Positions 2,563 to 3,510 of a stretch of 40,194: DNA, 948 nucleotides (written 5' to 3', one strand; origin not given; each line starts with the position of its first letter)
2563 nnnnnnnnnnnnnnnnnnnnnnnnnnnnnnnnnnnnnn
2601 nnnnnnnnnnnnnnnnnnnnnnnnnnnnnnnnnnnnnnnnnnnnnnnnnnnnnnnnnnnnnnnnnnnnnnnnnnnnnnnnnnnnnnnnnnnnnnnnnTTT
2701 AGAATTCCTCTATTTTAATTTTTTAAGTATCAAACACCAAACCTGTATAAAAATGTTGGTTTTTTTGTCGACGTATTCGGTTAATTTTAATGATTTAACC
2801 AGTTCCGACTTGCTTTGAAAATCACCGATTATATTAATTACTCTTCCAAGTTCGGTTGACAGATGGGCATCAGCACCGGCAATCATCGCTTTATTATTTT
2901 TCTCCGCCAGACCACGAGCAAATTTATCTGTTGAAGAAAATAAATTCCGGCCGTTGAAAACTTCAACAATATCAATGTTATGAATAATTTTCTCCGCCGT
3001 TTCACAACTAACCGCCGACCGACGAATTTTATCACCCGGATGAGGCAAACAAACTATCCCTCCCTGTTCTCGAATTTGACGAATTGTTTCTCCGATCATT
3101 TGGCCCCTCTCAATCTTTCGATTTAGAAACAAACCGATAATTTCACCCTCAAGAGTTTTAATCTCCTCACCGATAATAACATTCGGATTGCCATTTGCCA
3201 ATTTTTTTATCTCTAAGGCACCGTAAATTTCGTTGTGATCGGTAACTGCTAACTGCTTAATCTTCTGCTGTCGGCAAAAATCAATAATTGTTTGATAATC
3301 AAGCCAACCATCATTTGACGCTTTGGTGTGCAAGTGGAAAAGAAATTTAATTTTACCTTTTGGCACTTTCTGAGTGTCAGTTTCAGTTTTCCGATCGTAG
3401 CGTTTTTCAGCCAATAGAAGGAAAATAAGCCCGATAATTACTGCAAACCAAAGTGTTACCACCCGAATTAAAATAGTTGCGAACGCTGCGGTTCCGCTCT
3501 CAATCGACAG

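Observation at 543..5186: PRPP-to-polyprenyl-phosphate pentofuranose donor module built from non-canonical parts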

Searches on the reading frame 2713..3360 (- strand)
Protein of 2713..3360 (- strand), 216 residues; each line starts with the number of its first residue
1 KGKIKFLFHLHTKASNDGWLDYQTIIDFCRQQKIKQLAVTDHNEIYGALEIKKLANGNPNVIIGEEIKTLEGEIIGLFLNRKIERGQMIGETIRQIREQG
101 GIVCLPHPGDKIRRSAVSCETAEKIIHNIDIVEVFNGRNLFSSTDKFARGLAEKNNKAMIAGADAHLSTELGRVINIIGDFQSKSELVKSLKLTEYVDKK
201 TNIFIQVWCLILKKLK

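Call 49: search_dna_similar(query=window:2713-3360:-, collection=plasmids, mode=protein, max_rows=30, max_evalue=0.001)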
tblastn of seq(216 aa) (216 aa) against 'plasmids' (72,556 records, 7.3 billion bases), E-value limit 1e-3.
Records with a match: 10; places in all: 10; records where one place covers at least 80% of the query: 7.
Best place of each record, by identity: <60% 10.
By first word of the organism name: Natronococcus 2; Natribaculum 1; Clostridium 1; Cetobacterium 1; Halomarina 1; Haloterrigena 1; Halostagnicola 1; Ilyobacter 1; Haladaptatus 1.
By predicted mobility (MOB-suite, as given by PLSDB): non-mobilizable 10.
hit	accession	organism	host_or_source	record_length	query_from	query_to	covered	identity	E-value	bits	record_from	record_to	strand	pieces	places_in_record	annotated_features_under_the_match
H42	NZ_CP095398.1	Natribaculum luteum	cell culture,brine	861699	4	174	79%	30.8%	3e-16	84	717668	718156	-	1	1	PHP domain-containing protein | polysaccharide deacetylase family protein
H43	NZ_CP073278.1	Clostridium butyricum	Homo sapiens,cell culture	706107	9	192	85%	27.4%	6e-7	57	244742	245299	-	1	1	PHP domain-containing protein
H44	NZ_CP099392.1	Natronococcus sp. CG52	cell culture,salt lake sediment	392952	5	177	80%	28.3%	1e-14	79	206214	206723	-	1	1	PHP domain-containing protein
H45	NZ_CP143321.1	Cetobacterium somerae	intestine of Yellow Catfish,pure culture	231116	8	198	88%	25.6%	5e-5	51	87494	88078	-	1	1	PHP domain-containing protein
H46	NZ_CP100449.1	Halomarina sp. BCD28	cell culture,sediment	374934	8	197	88%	24.1%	1e-7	58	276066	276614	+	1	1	PHP domain-containing protein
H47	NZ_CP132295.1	Natronococcus sp. AD-5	cell culture,sediment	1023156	5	180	81%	24.7%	4e-8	60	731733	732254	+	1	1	record has no annotation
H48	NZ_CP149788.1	Haloterrigena sp. KLK7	cell culture,salt lake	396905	5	178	81%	24.1%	5e-11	69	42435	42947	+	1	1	PHP domain-containing protein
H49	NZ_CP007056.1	Halostagnicola larsenii XH-48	-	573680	5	178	81%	23.6%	6e-9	62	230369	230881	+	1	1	PHP domain-containing protein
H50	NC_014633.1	Ilyobacter polytropus DSM 2926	marine mud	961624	9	171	75%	25.0%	8e-4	47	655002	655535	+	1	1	PHP domain-containing protein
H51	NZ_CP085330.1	Haladaptatus salinisoli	cell culture,saline soil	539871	9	174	77%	23.4%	4e-9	63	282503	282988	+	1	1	PHP domain-containing protein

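Call 70: find_homologous_proteins(query=window:2713-3360:-, max_evalue=0.00001)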
Query seq(216 aa) (216 aa): 302 proteins with E <= 0.00001 among 655 candidates; the best 120 are listed.
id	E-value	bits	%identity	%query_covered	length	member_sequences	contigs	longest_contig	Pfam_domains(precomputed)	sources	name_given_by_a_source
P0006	1.5e-137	474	100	100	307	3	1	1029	PF13263.13,PF02811.27,PF03706.19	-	-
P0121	4.4e-59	218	51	99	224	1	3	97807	PF13263.13,PF02811.27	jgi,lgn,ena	-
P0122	4.0e-55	205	45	99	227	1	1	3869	PF13263.13,PF02811.27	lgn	-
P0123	6.0e-53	198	54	80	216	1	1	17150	PF13263.13,PF02811.27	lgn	-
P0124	2.1e-46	176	46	99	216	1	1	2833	PF13263.13,PF02811.27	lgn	-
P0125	3.1e-46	176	45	95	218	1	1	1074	PF13263.13,PF02811.27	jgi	-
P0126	1.1e-45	174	43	95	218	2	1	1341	PF13263.13,PF02811.27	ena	-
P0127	3.1e-41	159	43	94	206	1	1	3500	PF13263.13,PF02811.27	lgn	-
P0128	1.6e-40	157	40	93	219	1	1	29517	PF13263.13,PF02811.27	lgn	-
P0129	2.6e-40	156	38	97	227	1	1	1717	PF02811.27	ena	-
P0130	3.5e-40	156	46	88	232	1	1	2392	PF13263.13,PF02811.27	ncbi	-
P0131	4.4e-40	156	42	97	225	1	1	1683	PF13263.13,PF02811.27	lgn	-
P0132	4.6e-40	155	48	88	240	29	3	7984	PF13263.13,PF02811.27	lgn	-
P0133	7.8e-39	151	40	97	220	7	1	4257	PF13263.13,PF02811.27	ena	-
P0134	1.2e-38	151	40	99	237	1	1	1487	PF13263.13,PF02811.27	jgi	jgi:predicted metal-dependent phosphoesterase TrpH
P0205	2.2e-34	137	40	99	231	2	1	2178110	PF13263.13,PF02811.27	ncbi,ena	-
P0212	5.6e-34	136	44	78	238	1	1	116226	PF13263.13,PF02811.27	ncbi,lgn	ncbi:MAG: PHP-associated domain-containing protein [Trueperaceae bacterium]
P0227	2.9e-33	133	39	96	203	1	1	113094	PF13263.13,PF02811.27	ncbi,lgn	ncbi:MAG: PHP-associated domain-containing protein [archaeon]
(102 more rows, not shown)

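Call 71: find_encoding_contigs(protein=P0205, flank=7000, max_places=1)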
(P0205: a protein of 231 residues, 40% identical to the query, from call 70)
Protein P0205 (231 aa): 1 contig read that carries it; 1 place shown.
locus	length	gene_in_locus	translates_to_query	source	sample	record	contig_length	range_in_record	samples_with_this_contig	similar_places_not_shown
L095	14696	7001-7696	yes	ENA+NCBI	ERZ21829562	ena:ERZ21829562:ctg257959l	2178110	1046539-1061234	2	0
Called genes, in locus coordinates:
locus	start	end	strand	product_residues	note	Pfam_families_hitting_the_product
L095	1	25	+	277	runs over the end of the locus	PF00528:BPD_transp_1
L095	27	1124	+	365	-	PF00005:ABC_tran, PF13304:AAA_21 (faint)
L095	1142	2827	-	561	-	PF02776:TPP_enzyme_N, PF00205:TPP_enzyme_M, PF02775:TPP_enzyme_C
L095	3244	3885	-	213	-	PF14333:DUF4389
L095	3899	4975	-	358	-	PF00753:Lactamase_B, PF17778:WHD_BLACT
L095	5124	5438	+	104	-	-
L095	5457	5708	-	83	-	PF04945:YHS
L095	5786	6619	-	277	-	PF02683:DsbD_TM, PF13386:DsbD_2 (weak)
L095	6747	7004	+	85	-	PF02609:Exonuc_VII_S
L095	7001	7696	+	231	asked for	PF02811:PHP, PF13263:PHP_C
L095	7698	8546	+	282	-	PF00551:Formyl_trans_N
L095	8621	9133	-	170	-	-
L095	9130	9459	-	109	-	PF03551:PadR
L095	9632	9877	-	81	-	PF04226:Transgly_assoc (weak)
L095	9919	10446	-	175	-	PF00583:Acetyltransf_1, PF13673:Acetyltransf_10, PF13508:Acetyltransf_7, PF08445:FR47 (weak)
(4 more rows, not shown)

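Call 72: find_encoding_contigs(protein=P0212, flank=7000, max_places=1)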
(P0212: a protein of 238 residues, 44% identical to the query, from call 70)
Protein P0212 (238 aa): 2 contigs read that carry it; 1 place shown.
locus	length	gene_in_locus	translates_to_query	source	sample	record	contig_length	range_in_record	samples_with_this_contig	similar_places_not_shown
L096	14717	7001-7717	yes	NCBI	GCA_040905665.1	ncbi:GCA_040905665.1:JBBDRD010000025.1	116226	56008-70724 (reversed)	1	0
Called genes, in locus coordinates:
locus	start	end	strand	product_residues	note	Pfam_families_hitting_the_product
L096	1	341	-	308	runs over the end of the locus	PF03313:SDH_alpha, PF03972:MmgE_PrpD_N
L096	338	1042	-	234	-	PF03315:SDH_beta, PF01842:ACT, PF22629:ACT_AHAS_ss (weak)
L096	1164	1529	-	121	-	PF18291:HU-HIG, PF00216:Bac_DNA_binding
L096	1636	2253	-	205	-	PF01553:Acyltransferase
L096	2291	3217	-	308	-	PF03631:Virul_fac_BrkB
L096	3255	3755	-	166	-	-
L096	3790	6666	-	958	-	PF00005:ABC_tran (faint), PF02463:SMC_N (faint), PF03193:RsgA_GTPase (faint), PF13175:AAA_15 (faint), PF13191:AAA_16 (faint), PF13304:AAA_21 (faint), PF17760:UvrA_inter, PF17755:UvrA_DNA-bind, +6 more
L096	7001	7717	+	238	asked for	PF02811:PHP, PF13263:PHP_C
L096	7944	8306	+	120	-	-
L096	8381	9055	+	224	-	PF00753:Lactamase_B, PF13483:Lactamase_B_3, PF12706:Lactamase_B_2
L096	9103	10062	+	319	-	PF00069:Pkinase, PF07714:PK_Tyr_Ser-Thr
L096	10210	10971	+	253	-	PF00005:ABC_tran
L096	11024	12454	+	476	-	PF19295:SufBD_N (weak), PF01458:SUFBD_core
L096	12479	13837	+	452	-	PF19295:SufBD_N, PF01458:SUFBD_core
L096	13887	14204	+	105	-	PF00355:Rieske, PF13806:Rieske_2 (weak)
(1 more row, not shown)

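Call 73: find_encoding_contigs(protein=P0227, flank=7000, max_places=1)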
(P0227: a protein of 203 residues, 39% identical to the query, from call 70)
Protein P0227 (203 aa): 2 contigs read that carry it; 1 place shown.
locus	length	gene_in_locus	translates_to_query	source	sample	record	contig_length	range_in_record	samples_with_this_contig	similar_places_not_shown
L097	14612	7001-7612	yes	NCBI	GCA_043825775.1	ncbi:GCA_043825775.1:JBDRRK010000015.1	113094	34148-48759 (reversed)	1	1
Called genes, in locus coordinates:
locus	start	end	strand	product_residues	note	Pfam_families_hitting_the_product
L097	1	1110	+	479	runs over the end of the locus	-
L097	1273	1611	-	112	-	PF01981:PTH2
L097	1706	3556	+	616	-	-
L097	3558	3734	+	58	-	-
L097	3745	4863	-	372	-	PF01926:MMR_HSR1, PF02421:FeoB_N (weak), PF16897:MMR_HSR1_Xtn, PF02824:TGS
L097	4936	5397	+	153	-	-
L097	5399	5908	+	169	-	PF01965:DJ-1_PfpI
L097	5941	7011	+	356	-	PF04015:DUF362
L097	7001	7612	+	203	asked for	PF02811:PHP (weak), PF13263:PHP_C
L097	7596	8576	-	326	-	PF01073:3Beta_HSD, PF01370:Epimerase, PF02719:Polysacc_synt_2, PF04321:RmlD_sub_bind, PF13460:NAD_binding_10 (faint), PF16363:GDP_Man_Dehyd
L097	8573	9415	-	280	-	PF00483:NTP_transferase, PF12804:NTP_transf_3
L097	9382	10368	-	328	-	PF01073:3Beta_HSD, PF01370:Epimerase, PF02719:Polysacc_synt_2, PF04321:RmlD_sub_bind, PF07993:NAD_binding_4, PF16363:GDP_Man_Dehyd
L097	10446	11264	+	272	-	PF04321:RmlD_sub_bind, PF01370:Epimerase, PF16363:GDP_Man_Dehyd (faint)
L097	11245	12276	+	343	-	PF04015:DUF362, PF12838:Fer4_7 (faint), PF14697:Fer4_21 (faint), PF00037:Fer4 (weak), PF13237:Fer4_10 (faint), PF27538:NosR (faint)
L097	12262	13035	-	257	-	PF01048:PNP_UDP_1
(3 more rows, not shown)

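Call 76: find_related_loci(query=A3, collection=metagenome_contigs, flank=7000)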
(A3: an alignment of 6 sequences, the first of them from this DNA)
Query A3 (216 aa) in metagenome_contigs; peptide patterns used: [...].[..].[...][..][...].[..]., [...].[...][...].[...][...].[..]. (x = any residue, [..] = any of these).
600 stretches matched a pattern (row limit reached: there are more); 535 encode a relative of the query (tblastn E <= 1e-3); the best 80 are kept; 80 distinct loci.
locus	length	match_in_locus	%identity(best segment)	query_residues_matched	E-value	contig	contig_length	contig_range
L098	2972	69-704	39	4-214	3e-48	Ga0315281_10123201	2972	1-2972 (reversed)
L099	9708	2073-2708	42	3-216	3e-46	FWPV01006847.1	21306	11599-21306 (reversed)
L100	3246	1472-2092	44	3-214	1e-45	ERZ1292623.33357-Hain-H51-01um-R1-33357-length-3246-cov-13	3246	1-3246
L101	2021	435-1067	38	1-210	3e-45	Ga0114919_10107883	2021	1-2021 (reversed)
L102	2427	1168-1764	39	8-208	3e-44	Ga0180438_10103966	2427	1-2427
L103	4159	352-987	37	4-214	2e-44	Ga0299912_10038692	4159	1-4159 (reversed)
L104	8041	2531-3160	37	8-216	7e-44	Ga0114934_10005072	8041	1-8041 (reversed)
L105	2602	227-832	38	4-207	5e-43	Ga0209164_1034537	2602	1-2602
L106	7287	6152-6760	39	4-208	7e-43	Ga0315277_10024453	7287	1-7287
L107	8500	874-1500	39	4-213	9e-43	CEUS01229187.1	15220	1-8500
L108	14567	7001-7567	42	5-195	5e-43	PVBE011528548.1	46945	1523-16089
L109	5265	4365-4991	39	4-213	9e-43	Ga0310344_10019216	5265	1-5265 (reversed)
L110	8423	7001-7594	40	8-207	2e-42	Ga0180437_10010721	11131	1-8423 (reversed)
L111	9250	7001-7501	45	3-172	7e-42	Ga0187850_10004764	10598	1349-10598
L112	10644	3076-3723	37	1-215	3e-41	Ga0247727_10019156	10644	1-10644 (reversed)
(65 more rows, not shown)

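Call 86: get_annotated_region(hit=H42, flank=7000)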
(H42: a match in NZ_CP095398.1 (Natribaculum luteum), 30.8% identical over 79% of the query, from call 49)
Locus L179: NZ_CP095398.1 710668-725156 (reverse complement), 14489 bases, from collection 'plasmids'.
description: Natribaculum luteum strain IBRC-M 10912 plasmid unnamed1, complete sequence
organism: Natribaculum luteum (NCBI taxid 1586232)
taxonomy: Archaea; Euryarchaeota; Halobacteria; Halobacteriales; Natrialbaceae; Natribaculum; Natribaculum luteum
host: -; source: cell culture,brine; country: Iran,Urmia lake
typing (MOB-suite, as given by PLSDB): non-mobilizable
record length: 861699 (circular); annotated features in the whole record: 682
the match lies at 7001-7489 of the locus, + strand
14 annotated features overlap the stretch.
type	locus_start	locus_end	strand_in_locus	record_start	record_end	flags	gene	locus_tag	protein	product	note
CDS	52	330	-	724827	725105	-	-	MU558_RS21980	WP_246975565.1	hypothetical protein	-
CDS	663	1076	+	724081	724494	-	-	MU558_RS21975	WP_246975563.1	hypothetical protein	-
CDS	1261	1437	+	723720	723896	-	-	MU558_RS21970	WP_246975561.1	hypothetical protein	-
CDS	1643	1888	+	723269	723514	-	-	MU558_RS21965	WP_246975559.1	hypothetical protein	-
CDS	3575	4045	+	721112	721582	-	-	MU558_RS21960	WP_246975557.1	GNAT family N-acetyltransferase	-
CDS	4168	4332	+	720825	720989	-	-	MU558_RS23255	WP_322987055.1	HVO_A0556 family zinc finger protein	-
CDS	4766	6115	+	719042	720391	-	-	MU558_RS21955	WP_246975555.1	glycosyltransferase family 2 protein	-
CDS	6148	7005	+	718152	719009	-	-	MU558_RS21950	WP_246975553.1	polysaccharide deacetylase family protein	GO:0005975 - carbohydrate metabolic process [Evidence IEA]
CDS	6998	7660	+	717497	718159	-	-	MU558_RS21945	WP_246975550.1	PHP domain-containing protein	-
CDS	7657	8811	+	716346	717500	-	-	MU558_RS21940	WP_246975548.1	ATP-grasp domain-containing protein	-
CDS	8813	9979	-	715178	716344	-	-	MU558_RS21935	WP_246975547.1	glycosyltransferase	-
CDS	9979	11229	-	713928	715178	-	-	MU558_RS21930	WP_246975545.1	sulfatase-like hydrolase/transferase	-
CDS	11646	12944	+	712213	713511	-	-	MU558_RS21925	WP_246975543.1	sulfatase-like hydrolase/transferase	-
CDS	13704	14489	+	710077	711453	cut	-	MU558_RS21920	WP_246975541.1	hypothetical protein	-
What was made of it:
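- Tried and rejected: One haloarchaeal PHP lies in an unrelated polysaccharide cluster (call 86).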
